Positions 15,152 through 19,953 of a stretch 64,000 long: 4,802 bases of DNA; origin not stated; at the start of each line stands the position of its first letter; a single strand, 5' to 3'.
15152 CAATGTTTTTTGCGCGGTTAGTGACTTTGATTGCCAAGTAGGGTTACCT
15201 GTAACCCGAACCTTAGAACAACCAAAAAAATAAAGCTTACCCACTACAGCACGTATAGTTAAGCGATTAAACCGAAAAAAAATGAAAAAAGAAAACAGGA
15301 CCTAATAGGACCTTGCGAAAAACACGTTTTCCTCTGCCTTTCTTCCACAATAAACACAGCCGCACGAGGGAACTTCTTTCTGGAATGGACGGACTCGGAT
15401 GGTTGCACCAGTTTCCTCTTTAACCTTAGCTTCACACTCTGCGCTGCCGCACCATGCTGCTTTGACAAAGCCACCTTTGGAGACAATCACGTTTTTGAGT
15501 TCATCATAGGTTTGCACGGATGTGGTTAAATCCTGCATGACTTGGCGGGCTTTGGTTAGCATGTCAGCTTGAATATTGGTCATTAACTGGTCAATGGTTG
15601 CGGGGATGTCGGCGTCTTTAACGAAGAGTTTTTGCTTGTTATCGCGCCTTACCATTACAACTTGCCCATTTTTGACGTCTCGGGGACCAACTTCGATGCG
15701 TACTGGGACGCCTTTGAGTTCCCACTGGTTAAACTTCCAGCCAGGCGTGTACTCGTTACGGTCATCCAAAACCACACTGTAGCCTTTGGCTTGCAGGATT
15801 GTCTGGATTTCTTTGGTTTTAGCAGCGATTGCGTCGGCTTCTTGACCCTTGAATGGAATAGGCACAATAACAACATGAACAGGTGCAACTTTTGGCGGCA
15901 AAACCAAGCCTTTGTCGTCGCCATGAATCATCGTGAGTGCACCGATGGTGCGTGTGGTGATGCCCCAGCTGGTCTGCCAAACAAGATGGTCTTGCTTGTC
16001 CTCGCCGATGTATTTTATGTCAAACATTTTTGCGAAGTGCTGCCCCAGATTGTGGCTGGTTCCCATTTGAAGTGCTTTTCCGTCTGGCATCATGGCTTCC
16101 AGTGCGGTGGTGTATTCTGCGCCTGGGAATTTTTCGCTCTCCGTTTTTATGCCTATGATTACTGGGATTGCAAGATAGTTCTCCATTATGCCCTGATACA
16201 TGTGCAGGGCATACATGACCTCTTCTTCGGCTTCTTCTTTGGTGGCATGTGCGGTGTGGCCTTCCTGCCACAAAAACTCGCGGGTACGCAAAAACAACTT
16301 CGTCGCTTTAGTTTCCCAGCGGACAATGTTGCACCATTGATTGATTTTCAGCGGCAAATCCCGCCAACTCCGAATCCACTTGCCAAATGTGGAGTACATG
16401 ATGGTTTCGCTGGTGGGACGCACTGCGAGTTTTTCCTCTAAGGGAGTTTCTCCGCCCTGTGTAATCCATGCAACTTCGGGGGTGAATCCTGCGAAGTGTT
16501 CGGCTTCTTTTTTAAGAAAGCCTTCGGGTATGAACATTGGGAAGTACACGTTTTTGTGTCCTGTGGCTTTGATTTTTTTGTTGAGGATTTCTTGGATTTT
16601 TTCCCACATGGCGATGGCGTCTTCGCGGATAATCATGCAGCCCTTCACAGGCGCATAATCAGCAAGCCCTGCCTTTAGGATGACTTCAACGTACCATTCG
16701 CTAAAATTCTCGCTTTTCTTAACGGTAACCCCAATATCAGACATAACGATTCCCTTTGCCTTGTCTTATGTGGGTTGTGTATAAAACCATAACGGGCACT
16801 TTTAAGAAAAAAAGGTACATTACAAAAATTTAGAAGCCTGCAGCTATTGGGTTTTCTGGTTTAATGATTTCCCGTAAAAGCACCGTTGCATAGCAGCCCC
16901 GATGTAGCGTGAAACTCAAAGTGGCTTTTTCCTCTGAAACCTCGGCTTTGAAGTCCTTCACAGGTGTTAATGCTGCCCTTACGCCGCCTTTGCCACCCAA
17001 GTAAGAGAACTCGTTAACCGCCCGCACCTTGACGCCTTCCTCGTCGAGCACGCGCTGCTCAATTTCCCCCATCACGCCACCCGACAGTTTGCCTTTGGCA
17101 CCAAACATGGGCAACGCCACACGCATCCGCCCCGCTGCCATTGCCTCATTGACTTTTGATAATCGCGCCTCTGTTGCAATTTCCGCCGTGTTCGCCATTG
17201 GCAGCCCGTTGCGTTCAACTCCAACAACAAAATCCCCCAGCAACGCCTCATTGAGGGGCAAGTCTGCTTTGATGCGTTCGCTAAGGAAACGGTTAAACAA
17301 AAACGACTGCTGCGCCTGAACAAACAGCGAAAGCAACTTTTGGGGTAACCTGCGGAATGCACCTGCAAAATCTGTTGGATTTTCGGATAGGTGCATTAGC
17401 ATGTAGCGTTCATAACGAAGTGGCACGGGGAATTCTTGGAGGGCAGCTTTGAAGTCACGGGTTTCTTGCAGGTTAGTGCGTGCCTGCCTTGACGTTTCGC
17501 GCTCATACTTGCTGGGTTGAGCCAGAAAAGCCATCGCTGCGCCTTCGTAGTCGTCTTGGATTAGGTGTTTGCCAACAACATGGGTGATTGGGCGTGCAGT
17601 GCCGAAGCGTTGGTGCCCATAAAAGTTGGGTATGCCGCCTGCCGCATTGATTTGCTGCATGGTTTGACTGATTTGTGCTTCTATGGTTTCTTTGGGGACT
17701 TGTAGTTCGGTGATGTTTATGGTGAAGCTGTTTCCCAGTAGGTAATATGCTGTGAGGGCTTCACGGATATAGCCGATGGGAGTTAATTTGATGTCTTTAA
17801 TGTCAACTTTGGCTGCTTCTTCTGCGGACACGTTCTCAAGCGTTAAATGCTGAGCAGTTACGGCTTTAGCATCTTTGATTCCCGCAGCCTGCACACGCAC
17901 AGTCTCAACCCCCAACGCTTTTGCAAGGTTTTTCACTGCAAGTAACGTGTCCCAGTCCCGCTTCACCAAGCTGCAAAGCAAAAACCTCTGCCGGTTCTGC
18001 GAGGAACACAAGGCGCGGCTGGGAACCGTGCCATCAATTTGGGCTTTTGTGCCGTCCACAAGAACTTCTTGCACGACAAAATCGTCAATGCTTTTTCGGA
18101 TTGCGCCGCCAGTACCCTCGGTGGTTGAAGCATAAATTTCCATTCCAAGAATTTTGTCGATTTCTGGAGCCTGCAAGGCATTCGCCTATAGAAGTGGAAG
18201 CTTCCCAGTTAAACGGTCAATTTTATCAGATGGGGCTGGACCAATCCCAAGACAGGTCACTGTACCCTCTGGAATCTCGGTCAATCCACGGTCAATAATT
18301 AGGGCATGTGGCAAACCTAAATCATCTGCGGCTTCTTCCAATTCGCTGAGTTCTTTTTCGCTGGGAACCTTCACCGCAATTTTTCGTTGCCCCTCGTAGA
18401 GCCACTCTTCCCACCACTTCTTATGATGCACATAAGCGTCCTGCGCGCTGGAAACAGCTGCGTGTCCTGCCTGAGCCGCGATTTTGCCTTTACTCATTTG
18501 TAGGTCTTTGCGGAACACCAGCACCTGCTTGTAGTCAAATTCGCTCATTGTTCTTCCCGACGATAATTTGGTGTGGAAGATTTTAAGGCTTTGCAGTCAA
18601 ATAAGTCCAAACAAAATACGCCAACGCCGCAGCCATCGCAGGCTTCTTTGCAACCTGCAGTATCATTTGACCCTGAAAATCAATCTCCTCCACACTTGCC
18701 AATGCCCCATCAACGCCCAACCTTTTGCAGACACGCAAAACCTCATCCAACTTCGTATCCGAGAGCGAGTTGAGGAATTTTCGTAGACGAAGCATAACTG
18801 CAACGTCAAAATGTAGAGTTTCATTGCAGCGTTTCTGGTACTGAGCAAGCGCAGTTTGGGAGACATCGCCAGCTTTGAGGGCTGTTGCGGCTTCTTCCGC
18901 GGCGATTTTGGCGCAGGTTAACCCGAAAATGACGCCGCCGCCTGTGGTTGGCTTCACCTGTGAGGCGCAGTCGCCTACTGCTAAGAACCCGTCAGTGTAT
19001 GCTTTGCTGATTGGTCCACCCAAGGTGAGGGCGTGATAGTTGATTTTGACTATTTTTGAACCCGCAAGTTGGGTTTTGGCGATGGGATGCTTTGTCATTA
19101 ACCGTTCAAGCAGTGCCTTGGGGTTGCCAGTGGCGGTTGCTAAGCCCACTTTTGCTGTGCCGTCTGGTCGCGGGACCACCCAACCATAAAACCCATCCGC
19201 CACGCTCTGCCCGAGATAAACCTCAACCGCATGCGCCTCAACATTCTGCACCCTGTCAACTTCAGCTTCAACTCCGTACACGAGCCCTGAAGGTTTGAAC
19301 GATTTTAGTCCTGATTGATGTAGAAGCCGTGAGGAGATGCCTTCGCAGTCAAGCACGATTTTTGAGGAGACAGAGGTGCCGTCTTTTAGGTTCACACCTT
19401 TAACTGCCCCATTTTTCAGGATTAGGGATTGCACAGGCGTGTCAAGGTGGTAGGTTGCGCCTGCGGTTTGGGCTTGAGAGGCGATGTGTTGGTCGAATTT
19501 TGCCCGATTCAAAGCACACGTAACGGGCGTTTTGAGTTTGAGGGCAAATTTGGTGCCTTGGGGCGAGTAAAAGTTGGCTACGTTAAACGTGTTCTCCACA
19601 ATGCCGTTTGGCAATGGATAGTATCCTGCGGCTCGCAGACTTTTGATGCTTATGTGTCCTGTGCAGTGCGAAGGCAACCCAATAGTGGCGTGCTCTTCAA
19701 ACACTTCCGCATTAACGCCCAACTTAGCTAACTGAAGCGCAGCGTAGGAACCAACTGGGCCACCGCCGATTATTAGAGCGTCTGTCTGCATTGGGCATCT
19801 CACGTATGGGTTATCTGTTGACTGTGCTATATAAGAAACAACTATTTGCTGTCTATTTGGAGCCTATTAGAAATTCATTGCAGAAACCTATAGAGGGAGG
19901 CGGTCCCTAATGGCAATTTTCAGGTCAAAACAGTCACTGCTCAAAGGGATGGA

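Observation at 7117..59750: Interspersed 50-80 nt intergenic repeat family (six copies plus a degenerate fragment), possibly a small structured RNA family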

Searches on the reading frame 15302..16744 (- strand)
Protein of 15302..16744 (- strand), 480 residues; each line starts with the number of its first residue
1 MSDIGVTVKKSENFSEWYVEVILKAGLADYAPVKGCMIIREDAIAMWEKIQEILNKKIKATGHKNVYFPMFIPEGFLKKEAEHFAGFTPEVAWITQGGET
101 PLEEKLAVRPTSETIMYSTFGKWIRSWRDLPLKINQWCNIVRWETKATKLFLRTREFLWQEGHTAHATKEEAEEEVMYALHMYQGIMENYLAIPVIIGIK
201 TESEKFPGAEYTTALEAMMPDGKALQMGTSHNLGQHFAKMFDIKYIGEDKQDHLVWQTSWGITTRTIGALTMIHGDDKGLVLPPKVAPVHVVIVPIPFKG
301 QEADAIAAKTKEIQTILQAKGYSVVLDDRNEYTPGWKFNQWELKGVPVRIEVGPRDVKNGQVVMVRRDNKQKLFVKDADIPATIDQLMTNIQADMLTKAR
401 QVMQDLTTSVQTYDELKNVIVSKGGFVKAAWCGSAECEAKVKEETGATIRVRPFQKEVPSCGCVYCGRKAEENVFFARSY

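Call 75: search_protein_families(library=pfam, max_evalue=0.00001, proteins=[window:15302-16744:-])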
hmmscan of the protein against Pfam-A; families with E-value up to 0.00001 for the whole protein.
window:15302-16744:- (480 aa): 3 families
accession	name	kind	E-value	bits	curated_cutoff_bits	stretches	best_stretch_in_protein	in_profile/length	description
PF00587.30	tRNA-synt_2b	-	2.6e-25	89.9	29.3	1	101-271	6-176/179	tRNA synthetase class II core domain (G, H, P, S and T)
PF09180.16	ProRS-C_1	-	2.3e-22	79.4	31.5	1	413-480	1-71/71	Prolyl-tRNA synthetase, C-terminal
PF03129.25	HGTP_anticodon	-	1.7e-18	67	21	1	290-385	1-92/94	Anticodon binding domain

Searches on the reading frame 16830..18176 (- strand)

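Call 75: search_protein_families(library=pfam, max_evalue=0.00001, proteins=[window:16830-18176:-])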
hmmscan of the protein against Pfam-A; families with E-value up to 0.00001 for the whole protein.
window:16830-18176:- (448 aa): 1 family
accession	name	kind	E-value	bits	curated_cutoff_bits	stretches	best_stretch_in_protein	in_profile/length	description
PF01142.23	TruD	-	9.9e-128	426.9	27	1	10-437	2-412/412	tRNA pseudouridine synthase D (TruD)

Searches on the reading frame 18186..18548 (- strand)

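Call 75: search_protein_families(library=pfam, max_evalue=0.00001, proteins=[window:18186-18548:-])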
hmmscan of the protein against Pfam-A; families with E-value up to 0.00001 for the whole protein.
window:18186-18548:- (120 aa): 1 family
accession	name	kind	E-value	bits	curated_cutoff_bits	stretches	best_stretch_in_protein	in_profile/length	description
PF01981.21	PTH2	-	7.9e-43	145.8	23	1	6-120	1-115/115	Peptidyl-tRNA hydrolase PTH2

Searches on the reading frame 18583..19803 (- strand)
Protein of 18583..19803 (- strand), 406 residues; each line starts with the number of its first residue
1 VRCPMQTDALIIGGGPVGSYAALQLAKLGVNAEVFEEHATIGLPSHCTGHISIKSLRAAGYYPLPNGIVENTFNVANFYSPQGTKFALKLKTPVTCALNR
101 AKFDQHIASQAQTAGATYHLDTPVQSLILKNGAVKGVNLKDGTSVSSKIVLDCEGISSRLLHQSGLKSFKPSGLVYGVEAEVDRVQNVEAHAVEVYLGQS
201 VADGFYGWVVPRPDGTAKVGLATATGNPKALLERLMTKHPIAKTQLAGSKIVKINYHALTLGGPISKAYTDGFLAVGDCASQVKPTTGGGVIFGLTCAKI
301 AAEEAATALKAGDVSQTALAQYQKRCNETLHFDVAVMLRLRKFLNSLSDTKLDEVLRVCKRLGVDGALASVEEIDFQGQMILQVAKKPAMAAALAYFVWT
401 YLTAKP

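Call 30: search_protein_families(library=pfam, proteins=[window:18583-19803:-])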
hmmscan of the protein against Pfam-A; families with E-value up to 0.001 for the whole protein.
window:18583-19803:- (406 aa): 10 families
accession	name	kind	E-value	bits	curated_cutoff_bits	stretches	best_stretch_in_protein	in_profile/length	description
PF01266.30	DAO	-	4.5e-14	53.2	27.9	2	95-222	143-270/353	FAD dependent oxidoreductase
PF01494.25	FAD_binding_3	-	1.1e-13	51.6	22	1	7-327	2-339/349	FAD binding domain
PF04820.20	Trp_halogenase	-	3.4e-11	43.1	21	1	95-330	152-375/458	Tryptophan halogenase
PF05834.18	Lycopene_cycl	-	4.4e-08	33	23.4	1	8-340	1-330/380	Lycopene cyclase protein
PF22578.2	GGR_cat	-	1.8e-05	25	27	1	186-239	14-71/88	Geranylgeranyl reductase catalytic domain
PF12831.13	FAD_oxidored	-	3.4e-05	23.8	27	1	8-155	1-145/416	FAD dependent oxidoreductase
PF13450.12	NAD_binding_8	-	3.9e-05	24.3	21.9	1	11-43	1-33/68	NAD(P)-binding Rossmann-like domain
PF03486.20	HI0933_like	-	0.00012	22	50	0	8-43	2-37/244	HI0933-like protein Rossmann domain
PF01134.28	GIDA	-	0.00029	20.5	22.1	0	9-150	2-144/391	Glucose inhibited division protein A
PF00890.30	FAD_binding_2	-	0.00043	20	20.4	0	8-45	1-38/414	FAD binding domain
